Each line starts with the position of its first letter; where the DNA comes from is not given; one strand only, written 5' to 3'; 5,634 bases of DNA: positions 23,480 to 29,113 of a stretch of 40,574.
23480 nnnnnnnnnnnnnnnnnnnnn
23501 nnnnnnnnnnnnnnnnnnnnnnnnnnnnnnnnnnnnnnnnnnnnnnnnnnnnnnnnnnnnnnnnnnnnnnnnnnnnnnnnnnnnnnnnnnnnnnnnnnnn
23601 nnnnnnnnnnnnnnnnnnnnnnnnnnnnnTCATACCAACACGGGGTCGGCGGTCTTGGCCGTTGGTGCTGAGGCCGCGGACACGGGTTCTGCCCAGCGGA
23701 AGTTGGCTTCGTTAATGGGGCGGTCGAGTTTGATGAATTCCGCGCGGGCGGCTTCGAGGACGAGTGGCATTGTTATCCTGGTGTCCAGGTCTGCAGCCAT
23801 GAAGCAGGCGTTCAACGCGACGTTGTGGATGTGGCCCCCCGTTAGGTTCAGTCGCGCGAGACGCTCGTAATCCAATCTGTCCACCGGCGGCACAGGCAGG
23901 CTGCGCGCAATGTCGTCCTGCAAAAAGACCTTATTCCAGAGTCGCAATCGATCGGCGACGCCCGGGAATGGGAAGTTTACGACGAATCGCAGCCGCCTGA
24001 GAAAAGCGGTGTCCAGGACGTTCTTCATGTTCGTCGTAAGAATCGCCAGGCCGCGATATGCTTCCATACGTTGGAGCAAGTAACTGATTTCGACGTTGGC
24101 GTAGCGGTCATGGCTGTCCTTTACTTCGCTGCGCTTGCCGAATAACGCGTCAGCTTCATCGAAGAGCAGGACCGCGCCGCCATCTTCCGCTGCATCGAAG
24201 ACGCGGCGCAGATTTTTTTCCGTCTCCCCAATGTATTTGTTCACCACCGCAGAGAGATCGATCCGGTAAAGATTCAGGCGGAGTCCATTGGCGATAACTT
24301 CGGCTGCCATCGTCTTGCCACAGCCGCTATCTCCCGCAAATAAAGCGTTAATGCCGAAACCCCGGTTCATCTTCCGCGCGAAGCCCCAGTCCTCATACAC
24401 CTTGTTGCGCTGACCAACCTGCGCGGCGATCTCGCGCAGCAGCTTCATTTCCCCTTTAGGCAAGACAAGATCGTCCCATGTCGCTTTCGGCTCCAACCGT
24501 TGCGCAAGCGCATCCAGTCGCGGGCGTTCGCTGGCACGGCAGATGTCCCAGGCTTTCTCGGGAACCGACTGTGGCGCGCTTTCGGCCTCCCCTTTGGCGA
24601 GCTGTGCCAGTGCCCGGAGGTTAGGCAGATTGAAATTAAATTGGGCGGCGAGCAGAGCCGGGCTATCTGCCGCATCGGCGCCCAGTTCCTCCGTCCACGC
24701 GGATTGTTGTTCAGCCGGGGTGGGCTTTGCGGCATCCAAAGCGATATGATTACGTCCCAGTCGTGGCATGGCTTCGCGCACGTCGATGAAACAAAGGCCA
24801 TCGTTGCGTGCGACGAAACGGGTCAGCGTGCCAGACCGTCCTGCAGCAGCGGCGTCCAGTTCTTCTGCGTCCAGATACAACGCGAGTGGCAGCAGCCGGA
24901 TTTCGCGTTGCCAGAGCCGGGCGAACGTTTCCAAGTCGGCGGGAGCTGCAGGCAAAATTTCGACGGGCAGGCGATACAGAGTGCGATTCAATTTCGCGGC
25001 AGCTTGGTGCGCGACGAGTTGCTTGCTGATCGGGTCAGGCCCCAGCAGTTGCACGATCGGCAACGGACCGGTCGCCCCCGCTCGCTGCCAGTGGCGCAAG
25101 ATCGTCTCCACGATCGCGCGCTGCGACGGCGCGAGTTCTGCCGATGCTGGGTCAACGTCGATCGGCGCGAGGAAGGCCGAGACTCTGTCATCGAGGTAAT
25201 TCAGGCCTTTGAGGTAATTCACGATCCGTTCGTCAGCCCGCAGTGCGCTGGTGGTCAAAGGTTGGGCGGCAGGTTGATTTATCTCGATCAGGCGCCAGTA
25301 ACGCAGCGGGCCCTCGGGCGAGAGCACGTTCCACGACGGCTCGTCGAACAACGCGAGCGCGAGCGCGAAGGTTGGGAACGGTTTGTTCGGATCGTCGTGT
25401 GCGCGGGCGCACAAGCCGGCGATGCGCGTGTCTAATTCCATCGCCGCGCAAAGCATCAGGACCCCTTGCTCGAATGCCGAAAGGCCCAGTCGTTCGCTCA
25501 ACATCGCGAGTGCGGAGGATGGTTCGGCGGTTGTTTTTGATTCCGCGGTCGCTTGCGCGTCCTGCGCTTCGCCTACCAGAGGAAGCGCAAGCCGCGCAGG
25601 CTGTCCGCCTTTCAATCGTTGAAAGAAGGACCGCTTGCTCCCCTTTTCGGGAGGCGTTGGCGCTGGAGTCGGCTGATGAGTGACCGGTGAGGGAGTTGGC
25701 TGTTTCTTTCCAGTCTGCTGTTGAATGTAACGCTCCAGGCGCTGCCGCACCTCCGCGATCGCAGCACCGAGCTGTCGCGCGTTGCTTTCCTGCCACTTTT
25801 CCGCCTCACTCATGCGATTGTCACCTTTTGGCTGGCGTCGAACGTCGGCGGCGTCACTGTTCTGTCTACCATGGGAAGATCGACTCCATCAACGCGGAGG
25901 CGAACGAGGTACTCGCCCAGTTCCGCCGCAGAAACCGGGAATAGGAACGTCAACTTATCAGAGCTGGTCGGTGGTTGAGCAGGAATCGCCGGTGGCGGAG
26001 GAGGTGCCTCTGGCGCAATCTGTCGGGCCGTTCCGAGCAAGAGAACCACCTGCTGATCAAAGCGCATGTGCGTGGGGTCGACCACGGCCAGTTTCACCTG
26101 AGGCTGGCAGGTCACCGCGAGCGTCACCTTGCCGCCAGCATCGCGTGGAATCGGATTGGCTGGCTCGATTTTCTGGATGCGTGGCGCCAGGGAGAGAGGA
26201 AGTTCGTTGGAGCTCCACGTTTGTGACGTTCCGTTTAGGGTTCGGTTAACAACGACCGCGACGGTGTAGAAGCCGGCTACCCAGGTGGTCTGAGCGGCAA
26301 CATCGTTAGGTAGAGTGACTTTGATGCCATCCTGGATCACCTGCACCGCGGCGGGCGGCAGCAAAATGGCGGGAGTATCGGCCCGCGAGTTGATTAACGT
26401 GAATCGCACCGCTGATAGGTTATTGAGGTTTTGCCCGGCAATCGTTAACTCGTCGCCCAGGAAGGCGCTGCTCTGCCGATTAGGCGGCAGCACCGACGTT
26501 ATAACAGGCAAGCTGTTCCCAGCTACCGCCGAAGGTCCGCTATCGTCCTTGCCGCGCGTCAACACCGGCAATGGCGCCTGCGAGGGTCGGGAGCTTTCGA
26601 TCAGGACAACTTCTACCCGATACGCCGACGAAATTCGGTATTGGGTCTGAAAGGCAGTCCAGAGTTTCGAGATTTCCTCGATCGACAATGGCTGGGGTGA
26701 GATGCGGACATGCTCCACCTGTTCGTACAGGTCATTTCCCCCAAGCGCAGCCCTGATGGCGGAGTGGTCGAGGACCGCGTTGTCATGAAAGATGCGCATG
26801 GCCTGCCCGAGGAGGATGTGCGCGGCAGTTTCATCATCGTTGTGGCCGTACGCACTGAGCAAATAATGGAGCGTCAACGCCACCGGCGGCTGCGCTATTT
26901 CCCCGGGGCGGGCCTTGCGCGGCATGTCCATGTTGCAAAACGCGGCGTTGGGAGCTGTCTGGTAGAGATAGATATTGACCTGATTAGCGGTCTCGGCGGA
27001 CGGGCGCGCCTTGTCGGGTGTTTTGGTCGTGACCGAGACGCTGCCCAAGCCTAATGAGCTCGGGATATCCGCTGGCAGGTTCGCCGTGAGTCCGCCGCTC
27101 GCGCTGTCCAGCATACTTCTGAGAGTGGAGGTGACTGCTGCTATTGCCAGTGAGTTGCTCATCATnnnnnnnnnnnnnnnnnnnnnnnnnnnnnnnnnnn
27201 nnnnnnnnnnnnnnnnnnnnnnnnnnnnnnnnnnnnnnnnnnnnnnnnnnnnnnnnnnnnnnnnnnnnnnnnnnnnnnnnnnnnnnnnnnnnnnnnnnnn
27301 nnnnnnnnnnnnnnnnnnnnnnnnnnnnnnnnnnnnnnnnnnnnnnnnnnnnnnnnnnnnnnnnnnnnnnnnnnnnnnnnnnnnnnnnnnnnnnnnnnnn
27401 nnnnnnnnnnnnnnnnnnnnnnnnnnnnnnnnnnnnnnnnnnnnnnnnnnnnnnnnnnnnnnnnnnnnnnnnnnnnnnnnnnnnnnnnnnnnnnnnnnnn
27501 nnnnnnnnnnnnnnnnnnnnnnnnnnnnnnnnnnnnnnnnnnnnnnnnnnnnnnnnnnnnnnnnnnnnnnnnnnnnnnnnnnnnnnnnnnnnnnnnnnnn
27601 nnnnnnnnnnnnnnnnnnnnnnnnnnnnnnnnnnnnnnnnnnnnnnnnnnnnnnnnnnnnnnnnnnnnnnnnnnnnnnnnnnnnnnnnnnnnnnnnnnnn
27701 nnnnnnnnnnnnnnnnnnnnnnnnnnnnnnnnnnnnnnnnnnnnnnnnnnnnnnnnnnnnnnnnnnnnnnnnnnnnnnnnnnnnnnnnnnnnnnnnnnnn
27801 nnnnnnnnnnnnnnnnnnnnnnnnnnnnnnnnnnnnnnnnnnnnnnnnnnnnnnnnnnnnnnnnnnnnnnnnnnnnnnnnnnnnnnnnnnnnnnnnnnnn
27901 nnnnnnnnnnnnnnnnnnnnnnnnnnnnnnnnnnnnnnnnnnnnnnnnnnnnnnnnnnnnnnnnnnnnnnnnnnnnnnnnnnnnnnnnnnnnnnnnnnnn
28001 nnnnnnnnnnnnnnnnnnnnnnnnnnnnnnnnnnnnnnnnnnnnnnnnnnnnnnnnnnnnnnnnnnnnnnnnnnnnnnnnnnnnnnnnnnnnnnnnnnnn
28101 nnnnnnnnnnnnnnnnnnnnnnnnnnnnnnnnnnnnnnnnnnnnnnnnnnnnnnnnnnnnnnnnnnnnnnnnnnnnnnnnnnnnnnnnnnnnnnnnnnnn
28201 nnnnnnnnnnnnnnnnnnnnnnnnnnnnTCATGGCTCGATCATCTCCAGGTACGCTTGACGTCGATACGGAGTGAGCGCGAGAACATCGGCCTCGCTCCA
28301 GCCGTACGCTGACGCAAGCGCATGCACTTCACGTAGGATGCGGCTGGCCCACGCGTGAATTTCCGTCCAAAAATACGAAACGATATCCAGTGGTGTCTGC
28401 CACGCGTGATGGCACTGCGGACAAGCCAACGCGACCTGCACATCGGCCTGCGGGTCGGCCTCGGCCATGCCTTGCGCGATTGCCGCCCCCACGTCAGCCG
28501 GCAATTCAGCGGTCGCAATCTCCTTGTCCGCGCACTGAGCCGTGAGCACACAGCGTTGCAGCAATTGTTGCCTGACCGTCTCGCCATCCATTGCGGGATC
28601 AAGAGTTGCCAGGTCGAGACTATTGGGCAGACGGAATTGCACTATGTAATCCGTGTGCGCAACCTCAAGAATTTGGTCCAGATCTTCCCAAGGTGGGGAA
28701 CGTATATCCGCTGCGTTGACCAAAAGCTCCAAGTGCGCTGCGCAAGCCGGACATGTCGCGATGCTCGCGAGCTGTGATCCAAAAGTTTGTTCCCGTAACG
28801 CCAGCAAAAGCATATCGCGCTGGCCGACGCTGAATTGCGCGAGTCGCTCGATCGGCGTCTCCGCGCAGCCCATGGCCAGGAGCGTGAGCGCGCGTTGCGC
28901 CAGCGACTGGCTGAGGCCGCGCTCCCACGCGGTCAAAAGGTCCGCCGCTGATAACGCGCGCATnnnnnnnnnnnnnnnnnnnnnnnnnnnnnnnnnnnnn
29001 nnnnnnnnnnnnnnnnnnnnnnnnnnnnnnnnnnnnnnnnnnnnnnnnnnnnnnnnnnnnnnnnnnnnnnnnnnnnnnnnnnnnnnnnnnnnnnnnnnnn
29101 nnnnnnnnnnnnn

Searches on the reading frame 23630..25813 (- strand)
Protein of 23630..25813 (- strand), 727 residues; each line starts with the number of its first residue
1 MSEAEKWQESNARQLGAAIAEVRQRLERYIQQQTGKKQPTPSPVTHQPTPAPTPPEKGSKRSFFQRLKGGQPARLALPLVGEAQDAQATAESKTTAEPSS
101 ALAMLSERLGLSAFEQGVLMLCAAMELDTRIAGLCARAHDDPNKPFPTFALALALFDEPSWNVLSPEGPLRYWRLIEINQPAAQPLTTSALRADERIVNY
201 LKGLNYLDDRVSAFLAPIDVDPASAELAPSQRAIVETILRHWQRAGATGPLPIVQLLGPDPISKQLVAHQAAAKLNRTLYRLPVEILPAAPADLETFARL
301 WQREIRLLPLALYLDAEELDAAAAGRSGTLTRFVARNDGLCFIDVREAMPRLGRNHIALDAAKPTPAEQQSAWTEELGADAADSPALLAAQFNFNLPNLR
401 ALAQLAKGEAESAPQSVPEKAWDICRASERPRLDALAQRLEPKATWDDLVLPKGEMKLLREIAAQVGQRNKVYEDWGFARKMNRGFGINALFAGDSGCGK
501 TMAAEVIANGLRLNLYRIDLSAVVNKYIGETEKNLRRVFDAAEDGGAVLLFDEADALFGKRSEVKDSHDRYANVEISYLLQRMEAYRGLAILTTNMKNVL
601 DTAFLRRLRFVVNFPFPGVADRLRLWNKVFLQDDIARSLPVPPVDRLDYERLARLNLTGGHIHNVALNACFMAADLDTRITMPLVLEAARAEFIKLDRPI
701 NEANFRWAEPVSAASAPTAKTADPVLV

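Call 5: search_protein_families(library=pfam, proteins=[window:23630-25813:-])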
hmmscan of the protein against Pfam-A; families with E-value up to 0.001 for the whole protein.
window:23630-25813:- (727 aa): 2 families
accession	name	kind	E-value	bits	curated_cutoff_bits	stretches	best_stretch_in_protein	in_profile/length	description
PF00004.35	AAA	-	1.1e-24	87.8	21.2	1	491-615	2-130/131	ATPase family associated with various cellular activities (AAA)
PF22977.2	WHD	-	2.4e-20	73.6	27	1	91-213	87-219/221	Winged helix domain, variant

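Call 8: search_protein_families(library=ncbifam, proteins=[window:23630-25813:-])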
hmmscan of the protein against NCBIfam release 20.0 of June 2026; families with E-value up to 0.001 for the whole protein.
window:23630-25813:- (727 aa): 12 families
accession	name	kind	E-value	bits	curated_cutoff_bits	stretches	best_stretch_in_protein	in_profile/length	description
NF042959.1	IteA_antiphage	equivalog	5.5e-25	88.3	510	1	440-632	85-270/367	anti-phage ATPase IteA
NF003069.1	PRK03992.1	subfamily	3.1e-18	66.1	500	1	490-673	168-352/379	proteasome-activating nucleotidase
TIGR01243.1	CDC48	subfamily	2.2e-17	62.7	802.65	1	441-614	172-341/733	CDC48 family AAA ATPase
TIGR01242.2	TIGR01242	subfamily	4.6e-17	62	500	1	490-626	151-294/362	proteasome-activating nucleotidase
NF047748.1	PrtsmActNtasePan1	equivalog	2.5e-16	59.7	750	1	490-676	185-372/405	proteasome-activating nucleotidase Pan1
NF041006.2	cell_div_CdvC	equivalog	6e-16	58.3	650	1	490-627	137-283/370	cell division protein CdvC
NF047747.1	PrtsmActNtasePan2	equivalog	2.4e-15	56.7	700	1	490-627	188-332/397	proteasome-activating nucleotidase Pan2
TIGR01241.2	FtsH_fam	equivalog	2.7e-09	36.4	600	1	490-679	198-388/598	ATP-dependent zinc metalloprotease FtsH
TIGR03922.1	T7SS_EccA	equivalog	1.8e-08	33.4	466.65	1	490-592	315-420/557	type VII secretion AAA-ATPase EccA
NF008004.0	PRK10733.1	equivalog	2.5e-08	32.4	1008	1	490-624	188-329/644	ATP-dependent zinc metalloprotease FtsH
TIGR03689.1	pup_AAA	equivalog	6.7e-08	31.7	504.75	1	491-607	220-353/512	proteasome ATPase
NF003229.0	PRK04195.1-5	equivalog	2.2e-05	23.3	280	1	489-560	46-118/413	replication factor C large subunit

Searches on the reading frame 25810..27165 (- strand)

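Call 5: search_protein_families(library=pfam, proteins=[window:25810-27165:-])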
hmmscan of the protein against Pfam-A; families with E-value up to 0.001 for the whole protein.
window:25810-27165:- (451 aa): 2 families
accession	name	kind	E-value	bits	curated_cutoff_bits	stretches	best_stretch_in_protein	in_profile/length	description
PF14065.11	Pvc16_N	-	2.2e-48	164.8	27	1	10-202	1-179/180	Pvc16 N-terminal domain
PF01833.30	TIG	-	7e-05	23.2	20.9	1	220-314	1-73/84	IPT/TIG domain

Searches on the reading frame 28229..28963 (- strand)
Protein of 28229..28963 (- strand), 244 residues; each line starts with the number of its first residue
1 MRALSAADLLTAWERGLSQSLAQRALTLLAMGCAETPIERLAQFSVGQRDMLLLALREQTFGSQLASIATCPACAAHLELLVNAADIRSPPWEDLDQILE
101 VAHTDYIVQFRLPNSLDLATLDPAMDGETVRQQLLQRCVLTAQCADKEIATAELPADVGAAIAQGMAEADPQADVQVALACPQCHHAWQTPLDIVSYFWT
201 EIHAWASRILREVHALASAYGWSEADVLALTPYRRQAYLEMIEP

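Call 5: search_protein_families(library=pfam, proteins=[window:28229-28963:-])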
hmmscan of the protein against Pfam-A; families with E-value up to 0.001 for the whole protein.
window:28229-28963:- (244 aa): 1 family
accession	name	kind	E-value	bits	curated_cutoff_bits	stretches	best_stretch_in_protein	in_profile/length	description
PF12322.14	T4_baseplate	-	2.7e-13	50.5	24.5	1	22-198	41-218/219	T4 bacteriophage base plate protein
